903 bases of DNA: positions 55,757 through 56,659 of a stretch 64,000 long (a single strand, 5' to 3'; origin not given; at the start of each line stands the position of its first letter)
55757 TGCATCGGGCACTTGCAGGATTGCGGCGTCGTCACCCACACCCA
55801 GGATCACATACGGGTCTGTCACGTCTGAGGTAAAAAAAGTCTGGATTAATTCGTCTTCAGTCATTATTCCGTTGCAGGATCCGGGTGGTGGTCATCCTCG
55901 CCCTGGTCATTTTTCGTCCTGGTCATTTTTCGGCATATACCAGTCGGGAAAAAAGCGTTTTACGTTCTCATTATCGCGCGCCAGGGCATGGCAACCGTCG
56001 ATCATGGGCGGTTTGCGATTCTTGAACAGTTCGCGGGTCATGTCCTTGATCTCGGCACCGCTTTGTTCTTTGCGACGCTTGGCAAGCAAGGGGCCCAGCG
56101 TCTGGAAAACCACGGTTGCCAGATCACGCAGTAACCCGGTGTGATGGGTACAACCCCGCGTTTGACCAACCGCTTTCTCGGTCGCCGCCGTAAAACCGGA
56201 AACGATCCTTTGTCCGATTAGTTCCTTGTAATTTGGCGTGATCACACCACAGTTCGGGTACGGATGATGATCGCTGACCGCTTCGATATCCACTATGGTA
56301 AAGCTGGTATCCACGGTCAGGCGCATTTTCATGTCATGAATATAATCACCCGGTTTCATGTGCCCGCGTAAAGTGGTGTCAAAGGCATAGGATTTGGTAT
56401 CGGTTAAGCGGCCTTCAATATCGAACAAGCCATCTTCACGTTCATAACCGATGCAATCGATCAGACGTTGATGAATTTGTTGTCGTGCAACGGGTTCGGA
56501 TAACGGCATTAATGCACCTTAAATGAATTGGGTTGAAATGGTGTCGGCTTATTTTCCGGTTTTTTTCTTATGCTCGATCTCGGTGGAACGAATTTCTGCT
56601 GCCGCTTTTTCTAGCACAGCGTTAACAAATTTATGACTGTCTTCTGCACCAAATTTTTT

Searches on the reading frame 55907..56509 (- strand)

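Call 3: search_protein_families(library=pfam, proteins=[window:55907-56509:-], max_evalue=0.01)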
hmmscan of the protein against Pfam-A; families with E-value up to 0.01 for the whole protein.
window:55907-56509:- (200 aa): 1 family
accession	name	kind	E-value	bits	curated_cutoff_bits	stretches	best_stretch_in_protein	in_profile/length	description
PF11136.13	DUF2889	-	1.2e-37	129.3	25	1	13-136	1-123/123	Protein of unknown function (DUF2889)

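Call 4: search_protein_families(library=ncbifam, proteins=[window:55907-56509:-], max_evalue=0.01)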
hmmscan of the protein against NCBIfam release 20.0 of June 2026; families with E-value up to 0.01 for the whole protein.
window:55907-56509:- (200 aa): 0 families
